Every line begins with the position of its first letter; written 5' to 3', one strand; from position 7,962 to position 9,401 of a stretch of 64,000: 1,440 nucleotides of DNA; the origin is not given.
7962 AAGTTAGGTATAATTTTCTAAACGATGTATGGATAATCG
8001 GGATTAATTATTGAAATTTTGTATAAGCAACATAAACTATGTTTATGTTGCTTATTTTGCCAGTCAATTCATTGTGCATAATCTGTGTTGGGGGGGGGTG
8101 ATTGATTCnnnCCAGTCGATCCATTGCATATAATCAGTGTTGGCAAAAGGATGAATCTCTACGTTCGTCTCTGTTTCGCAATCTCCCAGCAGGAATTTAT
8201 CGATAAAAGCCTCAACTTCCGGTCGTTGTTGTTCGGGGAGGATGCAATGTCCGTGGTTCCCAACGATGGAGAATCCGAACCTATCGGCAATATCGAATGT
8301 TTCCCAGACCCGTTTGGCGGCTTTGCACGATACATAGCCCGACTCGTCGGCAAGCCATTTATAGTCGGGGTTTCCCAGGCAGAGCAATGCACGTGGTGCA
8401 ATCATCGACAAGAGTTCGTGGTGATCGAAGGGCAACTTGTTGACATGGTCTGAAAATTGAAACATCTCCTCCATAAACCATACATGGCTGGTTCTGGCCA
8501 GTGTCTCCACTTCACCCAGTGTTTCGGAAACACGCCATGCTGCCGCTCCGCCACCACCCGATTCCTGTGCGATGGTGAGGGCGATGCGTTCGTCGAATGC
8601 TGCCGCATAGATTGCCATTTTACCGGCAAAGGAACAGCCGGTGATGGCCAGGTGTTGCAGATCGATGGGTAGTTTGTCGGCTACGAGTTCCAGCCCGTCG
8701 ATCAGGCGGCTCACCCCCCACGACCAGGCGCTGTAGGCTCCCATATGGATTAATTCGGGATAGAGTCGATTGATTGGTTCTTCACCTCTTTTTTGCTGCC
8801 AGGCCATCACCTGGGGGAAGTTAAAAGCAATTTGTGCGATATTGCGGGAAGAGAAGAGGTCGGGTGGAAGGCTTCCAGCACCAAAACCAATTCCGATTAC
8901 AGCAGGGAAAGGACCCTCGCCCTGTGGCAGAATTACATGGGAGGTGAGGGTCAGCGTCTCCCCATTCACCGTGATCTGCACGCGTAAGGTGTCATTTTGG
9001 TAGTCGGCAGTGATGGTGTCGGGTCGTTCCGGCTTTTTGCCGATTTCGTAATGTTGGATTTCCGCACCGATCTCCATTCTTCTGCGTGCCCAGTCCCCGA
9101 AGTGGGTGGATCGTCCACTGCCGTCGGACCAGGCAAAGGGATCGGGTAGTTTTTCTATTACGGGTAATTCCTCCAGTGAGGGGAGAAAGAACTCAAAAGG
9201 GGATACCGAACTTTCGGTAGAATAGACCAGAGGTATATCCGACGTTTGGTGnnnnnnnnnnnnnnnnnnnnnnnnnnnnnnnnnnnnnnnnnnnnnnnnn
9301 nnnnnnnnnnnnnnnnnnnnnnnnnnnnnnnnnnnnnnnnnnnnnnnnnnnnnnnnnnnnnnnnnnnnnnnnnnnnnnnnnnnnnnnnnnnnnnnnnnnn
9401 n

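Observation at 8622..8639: CE15 domain has Phe in place of the oxyanion-hole Arg (GCSFAG instead of GCSRxG)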

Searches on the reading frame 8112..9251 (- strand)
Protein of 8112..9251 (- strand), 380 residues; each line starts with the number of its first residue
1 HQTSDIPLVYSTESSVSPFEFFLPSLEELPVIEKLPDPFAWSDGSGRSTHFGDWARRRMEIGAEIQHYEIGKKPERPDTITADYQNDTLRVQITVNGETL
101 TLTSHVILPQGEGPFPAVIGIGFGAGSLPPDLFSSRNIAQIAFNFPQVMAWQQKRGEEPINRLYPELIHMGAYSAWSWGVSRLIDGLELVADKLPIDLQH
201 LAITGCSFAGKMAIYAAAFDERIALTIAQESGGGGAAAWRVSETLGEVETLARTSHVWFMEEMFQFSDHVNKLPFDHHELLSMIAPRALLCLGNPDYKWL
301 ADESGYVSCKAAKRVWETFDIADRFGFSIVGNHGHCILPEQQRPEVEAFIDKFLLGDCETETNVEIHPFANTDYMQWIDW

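Call 30: search_protein_representatives(protein=window:8112-9251:-)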
Query: 380 residues. Proteins with E-value up to 0.001 (for the whole library): 3727; up to 1e-10: 2155; up to 1e-30: 385. The best 150 are listed.
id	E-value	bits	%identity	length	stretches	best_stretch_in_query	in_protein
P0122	0.0e+00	1959.7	41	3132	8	33-380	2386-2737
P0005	3.2e-253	856.0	55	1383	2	5-378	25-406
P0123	1.5e-225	764.9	55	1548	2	4-380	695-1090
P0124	9.0e-200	680.0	40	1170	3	24-365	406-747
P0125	4.4e-172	588.8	68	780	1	4-379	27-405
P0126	8.6e-164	561.5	66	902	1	4-380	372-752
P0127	8.5e-163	558.3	66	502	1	7-380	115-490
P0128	3.9e-148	510.0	62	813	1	5-380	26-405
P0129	4.4e-148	509.8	60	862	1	4-380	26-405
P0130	1.4e-147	508.2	60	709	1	18-380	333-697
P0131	5.1e-147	506.3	58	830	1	5-380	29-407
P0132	3.7e-146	503.5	62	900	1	4-380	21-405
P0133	2.0e-145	501.1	60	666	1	6-380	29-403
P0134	3.4e-139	480.5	62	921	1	4-380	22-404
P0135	9.2e-139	479.1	57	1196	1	5-380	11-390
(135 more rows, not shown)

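Call 51: search_solved_structures(query=window:8112-9251:-, max_evalue=1e-40, show_alignments=5)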
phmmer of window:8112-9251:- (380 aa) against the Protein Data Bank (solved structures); distinct sequences matched with E-value up to 1e-40: 9.
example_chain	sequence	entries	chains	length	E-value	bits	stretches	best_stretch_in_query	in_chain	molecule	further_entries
8trx_A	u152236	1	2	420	6.2e-118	397.3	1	4-378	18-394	CE15 glucuronoyl esterase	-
3pic_A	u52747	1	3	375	8e-67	229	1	33-380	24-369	Cip2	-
4g4g_A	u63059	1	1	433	9.7e-64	218.9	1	33-380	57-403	4-O-methyl-glucuronoyl methylesterase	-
4g4i_A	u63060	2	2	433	2.5e-63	217.5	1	33-380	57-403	4-O-methyl-glucuronoyl methylesterase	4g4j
6ru2_A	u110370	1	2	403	1.7e-62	214.8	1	34-365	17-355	4-O-methyl-glucuronoyl methylesterase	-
6rv8_A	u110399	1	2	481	2.9e-62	214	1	34-365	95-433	4-O-methyl-glucuronoyl methylesterase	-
6rtv_A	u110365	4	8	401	4.3e-62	213.5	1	34-365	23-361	4-O-methyl-glucuronoyl methylesterase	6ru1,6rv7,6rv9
8tru_A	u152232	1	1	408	7.5e-62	212.7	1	33-380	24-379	Glucuronyl esterase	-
8b48_A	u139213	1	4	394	1.1e-52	182.5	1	31-380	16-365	Carbohydrate esterase family 15 protein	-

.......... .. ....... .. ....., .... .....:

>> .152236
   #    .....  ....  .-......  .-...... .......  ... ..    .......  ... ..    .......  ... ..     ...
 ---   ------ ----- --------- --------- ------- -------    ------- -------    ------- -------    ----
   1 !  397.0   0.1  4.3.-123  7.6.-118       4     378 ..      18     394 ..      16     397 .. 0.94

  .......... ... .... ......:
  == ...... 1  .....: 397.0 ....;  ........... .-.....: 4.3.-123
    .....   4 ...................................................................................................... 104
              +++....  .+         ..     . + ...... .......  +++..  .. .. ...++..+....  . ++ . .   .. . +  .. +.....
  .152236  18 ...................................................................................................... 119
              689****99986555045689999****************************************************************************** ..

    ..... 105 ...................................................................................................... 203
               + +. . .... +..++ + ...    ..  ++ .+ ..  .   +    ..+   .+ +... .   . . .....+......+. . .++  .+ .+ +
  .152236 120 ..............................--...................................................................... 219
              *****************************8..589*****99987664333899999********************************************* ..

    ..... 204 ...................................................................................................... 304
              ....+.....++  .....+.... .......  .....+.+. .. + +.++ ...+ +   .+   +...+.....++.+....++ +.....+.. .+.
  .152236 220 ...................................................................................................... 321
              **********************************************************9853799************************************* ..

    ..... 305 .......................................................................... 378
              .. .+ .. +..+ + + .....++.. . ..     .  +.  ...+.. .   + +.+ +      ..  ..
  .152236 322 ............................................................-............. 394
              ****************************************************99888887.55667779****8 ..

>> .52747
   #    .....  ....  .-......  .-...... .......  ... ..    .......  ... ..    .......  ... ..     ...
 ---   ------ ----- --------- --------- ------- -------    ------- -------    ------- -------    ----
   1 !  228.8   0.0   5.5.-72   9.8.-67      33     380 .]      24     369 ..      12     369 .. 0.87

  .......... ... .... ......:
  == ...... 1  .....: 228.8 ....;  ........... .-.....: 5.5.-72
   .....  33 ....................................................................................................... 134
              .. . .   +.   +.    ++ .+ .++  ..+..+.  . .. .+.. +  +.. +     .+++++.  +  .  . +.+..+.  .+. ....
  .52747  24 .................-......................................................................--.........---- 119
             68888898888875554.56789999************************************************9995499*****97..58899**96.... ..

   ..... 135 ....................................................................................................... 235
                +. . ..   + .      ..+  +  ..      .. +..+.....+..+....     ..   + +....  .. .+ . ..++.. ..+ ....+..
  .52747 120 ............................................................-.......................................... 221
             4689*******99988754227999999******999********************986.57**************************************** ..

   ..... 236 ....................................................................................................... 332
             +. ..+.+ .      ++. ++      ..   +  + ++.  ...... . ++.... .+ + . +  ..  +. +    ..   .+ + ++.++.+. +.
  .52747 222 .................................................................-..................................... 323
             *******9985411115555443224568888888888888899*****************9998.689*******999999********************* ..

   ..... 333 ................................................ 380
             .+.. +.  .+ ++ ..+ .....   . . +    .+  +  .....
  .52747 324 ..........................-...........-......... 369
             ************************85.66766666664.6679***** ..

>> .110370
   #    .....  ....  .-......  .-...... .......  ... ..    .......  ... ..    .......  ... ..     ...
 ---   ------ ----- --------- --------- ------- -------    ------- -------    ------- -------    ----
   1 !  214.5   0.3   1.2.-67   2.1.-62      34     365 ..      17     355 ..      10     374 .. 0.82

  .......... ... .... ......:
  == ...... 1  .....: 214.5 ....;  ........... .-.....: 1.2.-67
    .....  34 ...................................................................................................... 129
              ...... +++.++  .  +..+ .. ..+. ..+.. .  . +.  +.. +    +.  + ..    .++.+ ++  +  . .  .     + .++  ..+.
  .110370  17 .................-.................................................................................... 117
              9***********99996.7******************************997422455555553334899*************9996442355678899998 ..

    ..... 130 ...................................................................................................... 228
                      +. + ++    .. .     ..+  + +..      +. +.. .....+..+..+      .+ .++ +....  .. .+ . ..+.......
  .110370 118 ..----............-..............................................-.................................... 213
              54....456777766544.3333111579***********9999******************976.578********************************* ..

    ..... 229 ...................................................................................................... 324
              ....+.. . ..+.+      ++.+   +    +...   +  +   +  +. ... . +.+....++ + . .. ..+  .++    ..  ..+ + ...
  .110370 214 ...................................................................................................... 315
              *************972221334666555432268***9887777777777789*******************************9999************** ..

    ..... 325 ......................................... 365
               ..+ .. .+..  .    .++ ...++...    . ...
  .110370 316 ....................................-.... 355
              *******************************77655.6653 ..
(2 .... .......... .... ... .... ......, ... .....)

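Call 62: predict_structure(alignment_id=A1)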
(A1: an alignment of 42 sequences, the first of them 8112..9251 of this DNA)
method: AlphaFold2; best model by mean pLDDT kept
length: 380 residues; sequences in the alignment: 42
mean_pLDDT: 91.2   pTM: 0.92
mean pLDDT of the five models: 91.2, 91.2, 90.2, 88.2, 88.0
residues with pLDDT >= 90: 283; 70-90: 84; 50-70: 10; < 50: 3
segments of 3 or more residues with pLDDT < 50: 1-3
pLDDT, mean of each block of 10 residues (from residue 1): 67 83 87 91 91 91 92 92 98 95 97 96 93 98 96 89 93 95 98 95 95 95 96 74 78 82 88 91 88 90 92 94 96 95 98 96 95 89
secondary structure, 60 per line:
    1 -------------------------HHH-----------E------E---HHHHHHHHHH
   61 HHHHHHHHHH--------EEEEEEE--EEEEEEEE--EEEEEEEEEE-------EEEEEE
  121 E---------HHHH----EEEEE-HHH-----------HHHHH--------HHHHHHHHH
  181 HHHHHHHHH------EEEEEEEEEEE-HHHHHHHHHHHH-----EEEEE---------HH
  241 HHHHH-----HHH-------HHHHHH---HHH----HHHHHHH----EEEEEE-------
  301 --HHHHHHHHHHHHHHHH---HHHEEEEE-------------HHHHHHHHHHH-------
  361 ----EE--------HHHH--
elements in order: H51-70 E79-85 E88-95 E98-107 E115-121 H131-134 E139-143 H159-163 H172-189 E196-206 H208-219 E225-229 H239-245 H261-266 H277-283 E288-293 H303-318 E325-329 H343-353 H375-378

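Call 66: fold_search(model_id=the predicted structure, library=pdb)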
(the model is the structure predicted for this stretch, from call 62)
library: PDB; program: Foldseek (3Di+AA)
matches with E <= 10: 1626; with E <= 0.001: 723
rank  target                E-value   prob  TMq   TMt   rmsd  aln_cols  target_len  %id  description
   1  8trx_A                4.4e-43  1.00  0.95  0.93   1.6       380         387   48  Crystal structure of a CE15 glucuronoyl esterase from Piromyces rhizinflatus (released 2024-08-28)
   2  8trx_B                3.3e-42  1.00  0.94  0.93   1.6       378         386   48  Crystal structure of a CE15 glucuronoyl esterase from Piromyces rhizinflatus (released 2024-08-28)
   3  3pic_A                7.9e-33  1.00  0.86  0.90   2.2       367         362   37  Glucuronoyl Esterase catalytic domain (Cip2_GE) from Hypocrea jecorina (released 2011-06-01)
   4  3pic_B                8.9e-33  1.00  0.85  0.88   2.8       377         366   36  Glucuronoyl Esterase catalytic domain (Cip2_GE) from Hypocrea jecorina (released 2011-06-01)
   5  6rv9_A                5.1e-32  1.00  0.84  0.84   2.3       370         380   34  Crystal Structure of Glucuronoyl Esterase from Cerrena unicolor inactive S270A variant in complex with the aldouronic  (released 2020-03-18)
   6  6rv8_A                1.3e-31  1.00  0.82  0.82   3.8       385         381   34  Crystal Structure of Glucuronoyl Esterase from Cerrena unicolor covalent complex with the aldouronic acid UXXR (released 2020-03-18)
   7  6rtv_A                2.1e-31  1.00  0.86  0.84   2.3       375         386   34  Crystal Structure of Glucuronoyl Esterase from Cerrena unicolor inactive S270A variant (released 2020-03-18)
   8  6rv7_A                2.1e-31  1.00  0.84  0.84   2.7       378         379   34  Crystal Structure of Glucuronoyl Esterase from Cerrena unicolor inactive S270A variant in complex with the aldouronic  (released 2020-03-18)
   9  6ru2_A                2.3e-31  1.00  0.85  0.85   2.4       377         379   34  Crystal Structure of Glucuronoyl Esterase from Cerrena unicolor (released 2020-03-18)
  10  8tru                  3.1e-31  1.00  0.84  0.84   5.9       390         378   36  Crystal structure of a CE15 from Fibrobacter succinogenes subsp. succinogenes S85 (released 2024-08-28)
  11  4g4i                  6.1e-31  1.00  0.85  0.87   2.0       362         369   36  Crystal structure of glucuronoyl esterase S213A mutant from Sporotrichum thermophile determined at 1.9 A resolution (released 2013-01-02)
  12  4g4g                  6.1e-31  1.00  0.85  0.88   2.0       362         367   35  Crystal structure of recombinant glucuronoyl esterase from Sporotrichum thermophile determined at 1.55 A resolution (released 2013-01-02)
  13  8b48_D                1.4e-30  1.00  0.83  0.85   2.3       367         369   33  Structure of Lentithecium fluviatile carbohydrate esterase from the CE15 family (LfCE15C) (released 2023-06-07)
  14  8b48_A                2.2e-30  1.00  0.85  0.87   2.3       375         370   32  Structure of Lentithecium fluviatile carbohydrate esterase from the CE15 family (LfCE15C) (released 2023-06-07)
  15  7nn3_A                1.3e-23  1.00  0.79  0.79   3.1       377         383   30  A carbohydrate esterase family 15 (CE15) glucuronoyl esterase from Caldicellulosiruptor kristjansonii (released 2021-07-07)
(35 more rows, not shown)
